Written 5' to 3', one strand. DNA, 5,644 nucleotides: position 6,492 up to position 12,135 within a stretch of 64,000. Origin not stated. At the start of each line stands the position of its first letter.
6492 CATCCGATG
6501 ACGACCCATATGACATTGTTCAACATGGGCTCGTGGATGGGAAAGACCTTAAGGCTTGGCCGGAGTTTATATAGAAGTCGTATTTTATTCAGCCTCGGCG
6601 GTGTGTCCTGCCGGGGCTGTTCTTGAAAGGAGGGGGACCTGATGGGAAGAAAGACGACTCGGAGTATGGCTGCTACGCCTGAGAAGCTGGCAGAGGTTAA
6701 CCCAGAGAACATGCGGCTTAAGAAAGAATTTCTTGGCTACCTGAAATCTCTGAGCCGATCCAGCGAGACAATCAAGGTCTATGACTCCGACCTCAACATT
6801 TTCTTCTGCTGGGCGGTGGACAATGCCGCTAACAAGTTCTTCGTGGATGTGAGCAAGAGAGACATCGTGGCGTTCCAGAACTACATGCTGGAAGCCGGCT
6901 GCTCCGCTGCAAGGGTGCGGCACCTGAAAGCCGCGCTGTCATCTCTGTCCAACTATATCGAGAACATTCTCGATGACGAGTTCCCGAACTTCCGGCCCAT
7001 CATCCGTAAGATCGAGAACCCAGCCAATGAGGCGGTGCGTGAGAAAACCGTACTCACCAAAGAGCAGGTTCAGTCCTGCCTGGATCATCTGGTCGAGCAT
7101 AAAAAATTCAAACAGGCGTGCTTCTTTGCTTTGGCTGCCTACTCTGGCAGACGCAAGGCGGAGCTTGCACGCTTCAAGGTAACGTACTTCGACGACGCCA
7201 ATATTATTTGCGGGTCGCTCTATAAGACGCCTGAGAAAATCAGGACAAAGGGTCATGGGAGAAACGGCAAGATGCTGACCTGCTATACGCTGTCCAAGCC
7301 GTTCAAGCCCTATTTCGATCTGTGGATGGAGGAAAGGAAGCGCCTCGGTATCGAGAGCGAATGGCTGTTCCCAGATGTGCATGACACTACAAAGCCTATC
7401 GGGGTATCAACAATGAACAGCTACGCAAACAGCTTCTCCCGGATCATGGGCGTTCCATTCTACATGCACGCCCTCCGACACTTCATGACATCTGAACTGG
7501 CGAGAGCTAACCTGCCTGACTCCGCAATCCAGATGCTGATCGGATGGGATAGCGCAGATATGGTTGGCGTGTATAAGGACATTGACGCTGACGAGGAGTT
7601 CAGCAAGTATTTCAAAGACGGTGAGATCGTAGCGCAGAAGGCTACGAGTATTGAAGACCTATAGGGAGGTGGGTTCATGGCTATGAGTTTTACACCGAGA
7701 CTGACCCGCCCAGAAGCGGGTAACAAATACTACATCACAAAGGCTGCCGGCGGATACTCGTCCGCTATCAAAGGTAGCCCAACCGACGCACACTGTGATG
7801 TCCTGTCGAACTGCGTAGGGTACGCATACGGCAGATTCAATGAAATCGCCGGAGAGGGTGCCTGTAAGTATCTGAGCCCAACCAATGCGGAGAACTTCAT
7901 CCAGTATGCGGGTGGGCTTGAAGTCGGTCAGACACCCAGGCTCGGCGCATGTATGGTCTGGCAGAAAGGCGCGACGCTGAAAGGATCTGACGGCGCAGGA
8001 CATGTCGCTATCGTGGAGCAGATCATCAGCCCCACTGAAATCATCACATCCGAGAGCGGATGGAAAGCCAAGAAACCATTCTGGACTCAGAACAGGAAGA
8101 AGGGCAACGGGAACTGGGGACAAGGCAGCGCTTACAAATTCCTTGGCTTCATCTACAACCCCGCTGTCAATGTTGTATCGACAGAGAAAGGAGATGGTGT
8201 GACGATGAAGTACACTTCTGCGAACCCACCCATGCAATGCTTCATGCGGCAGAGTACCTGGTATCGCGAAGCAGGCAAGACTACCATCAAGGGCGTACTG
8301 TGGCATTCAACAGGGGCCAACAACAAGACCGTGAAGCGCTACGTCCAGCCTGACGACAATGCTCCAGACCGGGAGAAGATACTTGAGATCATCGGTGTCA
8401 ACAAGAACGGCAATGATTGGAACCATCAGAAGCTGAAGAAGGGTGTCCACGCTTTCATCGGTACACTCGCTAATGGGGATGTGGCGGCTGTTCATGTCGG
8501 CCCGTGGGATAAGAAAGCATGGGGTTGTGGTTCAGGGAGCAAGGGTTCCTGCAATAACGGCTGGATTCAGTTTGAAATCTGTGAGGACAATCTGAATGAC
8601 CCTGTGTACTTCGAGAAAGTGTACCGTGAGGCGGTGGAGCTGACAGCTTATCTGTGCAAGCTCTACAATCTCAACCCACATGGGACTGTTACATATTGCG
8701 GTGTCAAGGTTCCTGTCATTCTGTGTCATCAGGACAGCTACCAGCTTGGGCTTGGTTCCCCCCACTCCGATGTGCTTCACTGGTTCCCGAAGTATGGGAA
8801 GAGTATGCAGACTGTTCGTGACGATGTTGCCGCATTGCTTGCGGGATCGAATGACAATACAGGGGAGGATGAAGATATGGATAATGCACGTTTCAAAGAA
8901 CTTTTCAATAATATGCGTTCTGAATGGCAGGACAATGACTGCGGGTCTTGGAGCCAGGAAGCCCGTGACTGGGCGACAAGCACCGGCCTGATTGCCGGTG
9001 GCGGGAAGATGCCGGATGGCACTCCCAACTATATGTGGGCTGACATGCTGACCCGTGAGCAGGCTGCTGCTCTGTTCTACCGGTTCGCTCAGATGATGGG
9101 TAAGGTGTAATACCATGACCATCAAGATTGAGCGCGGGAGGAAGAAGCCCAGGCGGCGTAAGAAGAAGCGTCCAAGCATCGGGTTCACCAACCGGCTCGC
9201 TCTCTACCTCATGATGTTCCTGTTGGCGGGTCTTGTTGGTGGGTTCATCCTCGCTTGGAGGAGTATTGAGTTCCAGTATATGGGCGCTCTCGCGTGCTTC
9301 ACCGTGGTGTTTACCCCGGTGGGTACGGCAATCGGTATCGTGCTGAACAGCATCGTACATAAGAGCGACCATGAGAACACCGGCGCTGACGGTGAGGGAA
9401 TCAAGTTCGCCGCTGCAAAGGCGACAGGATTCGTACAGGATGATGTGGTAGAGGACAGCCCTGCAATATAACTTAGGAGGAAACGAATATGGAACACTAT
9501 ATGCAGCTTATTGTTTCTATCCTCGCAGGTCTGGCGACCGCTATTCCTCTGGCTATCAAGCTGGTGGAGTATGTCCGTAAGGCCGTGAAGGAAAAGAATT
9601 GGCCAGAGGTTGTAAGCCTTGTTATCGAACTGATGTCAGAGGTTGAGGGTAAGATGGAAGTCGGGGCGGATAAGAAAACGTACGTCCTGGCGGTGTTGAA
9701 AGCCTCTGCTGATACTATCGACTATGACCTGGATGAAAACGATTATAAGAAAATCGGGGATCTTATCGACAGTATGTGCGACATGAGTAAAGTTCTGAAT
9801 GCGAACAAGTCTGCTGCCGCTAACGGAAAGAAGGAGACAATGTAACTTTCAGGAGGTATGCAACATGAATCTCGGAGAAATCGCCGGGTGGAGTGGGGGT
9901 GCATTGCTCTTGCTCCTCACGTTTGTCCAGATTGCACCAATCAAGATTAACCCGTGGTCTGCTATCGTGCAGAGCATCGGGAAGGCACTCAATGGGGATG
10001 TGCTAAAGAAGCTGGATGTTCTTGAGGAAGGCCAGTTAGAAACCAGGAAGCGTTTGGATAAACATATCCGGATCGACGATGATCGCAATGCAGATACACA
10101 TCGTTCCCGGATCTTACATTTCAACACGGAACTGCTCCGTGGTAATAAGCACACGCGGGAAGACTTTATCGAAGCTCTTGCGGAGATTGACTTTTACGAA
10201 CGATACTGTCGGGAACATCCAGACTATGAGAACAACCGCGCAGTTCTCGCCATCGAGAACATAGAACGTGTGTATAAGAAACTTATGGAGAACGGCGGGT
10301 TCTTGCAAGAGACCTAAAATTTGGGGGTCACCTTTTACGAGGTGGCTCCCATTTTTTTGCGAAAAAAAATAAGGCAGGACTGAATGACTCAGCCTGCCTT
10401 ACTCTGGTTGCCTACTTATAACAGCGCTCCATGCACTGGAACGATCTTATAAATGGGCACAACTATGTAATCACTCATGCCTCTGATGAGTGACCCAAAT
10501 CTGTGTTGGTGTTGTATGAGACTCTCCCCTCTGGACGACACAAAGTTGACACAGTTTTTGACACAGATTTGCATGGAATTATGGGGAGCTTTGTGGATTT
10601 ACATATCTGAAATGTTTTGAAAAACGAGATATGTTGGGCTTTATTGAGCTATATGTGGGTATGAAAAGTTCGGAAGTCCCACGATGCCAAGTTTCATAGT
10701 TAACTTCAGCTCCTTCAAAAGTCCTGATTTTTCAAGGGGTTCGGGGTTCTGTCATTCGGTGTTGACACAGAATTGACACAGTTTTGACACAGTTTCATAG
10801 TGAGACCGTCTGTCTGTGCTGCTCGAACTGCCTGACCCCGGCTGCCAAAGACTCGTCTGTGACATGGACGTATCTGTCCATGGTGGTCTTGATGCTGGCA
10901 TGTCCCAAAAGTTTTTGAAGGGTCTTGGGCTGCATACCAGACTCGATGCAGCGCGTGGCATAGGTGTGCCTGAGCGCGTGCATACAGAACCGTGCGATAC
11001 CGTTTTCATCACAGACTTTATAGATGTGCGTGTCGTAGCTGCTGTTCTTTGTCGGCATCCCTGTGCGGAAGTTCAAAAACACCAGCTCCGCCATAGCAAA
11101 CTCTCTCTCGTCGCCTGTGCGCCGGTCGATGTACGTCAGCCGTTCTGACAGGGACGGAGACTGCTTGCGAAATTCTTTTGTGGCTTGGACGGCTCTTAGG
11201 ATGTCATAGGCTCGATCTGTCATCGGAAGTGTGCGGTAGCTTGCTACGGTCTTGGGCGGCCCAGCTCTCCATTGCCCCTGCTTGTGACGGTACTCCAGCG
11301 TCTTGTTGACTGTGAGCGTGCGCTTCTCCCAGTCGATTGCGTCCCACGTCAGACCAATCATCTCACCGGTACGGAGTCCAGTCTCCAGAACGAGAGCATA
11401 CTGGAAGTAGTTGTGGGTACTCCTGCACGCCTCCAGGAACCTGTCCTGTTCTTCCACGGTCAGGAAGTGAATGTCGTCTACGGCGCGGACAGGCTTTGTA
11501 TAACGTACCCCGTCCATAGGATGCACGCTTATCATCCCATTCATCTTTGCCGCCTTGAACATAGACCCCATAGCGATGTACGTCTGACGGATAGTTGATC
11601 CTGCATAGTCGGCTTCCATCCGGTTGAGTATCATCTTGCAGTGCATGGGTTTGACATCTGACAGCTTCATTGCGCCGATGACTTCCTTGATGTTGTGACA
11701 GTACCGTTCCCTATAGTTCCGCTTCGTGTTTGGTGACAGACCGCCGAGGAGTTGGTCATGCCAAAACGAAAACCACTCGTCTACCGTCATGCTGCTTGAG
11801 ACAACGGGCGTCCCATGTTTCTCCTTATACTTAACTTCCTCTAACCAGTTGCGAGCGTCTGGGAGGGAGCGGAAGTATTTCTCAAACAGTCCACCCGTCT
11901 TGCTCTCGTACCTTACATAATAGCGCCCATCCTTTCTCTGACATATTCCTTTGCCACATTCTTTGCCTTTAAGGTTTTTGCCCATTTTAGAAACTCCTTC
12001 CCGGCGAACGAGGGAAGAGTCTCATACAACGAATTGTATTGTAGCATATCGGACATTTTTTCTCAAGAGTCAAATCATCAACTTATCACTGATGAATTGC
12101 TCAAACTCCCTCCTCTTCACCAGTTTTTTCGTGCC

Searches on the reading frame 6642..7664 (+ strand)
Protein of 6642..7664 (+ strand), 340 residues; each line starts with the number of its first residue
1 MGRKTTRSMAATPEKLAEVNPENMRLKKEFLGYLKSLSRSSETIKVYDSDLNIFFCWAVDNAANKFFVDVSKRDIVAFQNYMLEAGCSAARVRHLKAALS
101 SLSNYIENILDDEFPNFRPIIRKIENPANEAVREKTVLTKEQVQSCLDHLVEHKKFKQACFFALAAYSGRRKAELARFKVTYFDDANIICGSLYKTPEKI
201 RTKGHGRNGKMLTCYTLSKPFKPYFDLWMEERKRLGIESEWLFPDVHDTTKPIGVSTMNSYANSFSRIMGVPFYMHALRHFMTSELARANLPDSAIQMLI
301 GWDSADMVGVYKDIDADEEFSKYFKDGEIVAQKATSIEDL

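Call 39: search_protein_families(library=pfam, proteins=[window:6642-7664:+], max_evalue=0.001)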
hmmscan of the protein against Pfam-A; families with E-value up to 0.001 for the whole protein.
window:6642-7664:+ (340 aa): 2 families
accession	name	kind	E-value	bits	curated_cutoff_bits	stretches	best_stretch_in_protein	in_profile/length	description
PF00589.27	Phage_integrase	-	2e-14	54.2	27.1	1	137-315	2-169/172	Phage integrase family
PF13495.12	Phage_int_SAM_4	-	1.9e-05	25.4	27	1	29-106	4-78/85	Phage integrase, N-terminal SAM-like domain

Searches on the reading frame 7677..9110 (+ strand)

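Call 39: search_protein_families(library=pfam, proteins=[window:7677-9110:+], max_evalue=0.001)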
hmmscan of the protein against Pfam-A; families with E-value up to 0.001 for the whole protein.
window:7677-9110:+ (477 aa): 2 families
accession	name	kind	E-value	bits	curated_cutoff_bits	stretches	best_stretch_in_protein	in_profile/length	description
PF01510.30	Amidase_2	-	4.2e-11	43.7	26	1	202-352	3-120/131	N-acetylmuramoyl-L-alanine amidase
PF05257.22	CHAP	-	1.5e-10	41.9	26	1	45-127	10-80/81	CHAP domain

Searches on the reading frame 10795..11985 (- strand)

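Call 39: search_protein_families(library=pfam, proteins=[window:10795-11985:-], max_evalue=0.001)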
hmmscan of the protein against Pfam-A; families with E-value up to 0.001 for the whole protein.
window:10795-11985:- (396 aa): 3 families
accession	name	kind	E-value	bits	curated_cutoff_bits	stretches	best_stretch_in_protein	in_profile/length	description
PF00589.27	Phage_integrase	-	5.1e-28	98.4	27.1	1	174-378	2-171/172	Phage integrase family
PF14659.12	Phage_int_SAM_3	-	5.4e-07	30.2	22.6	1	67-123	1-57/58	Phage integrase, N-terminal SAM-like domain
PF22022.2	Phage_int_M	-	1.5e-06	28.8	27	1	74-158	7-91/96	Phage integrase central domain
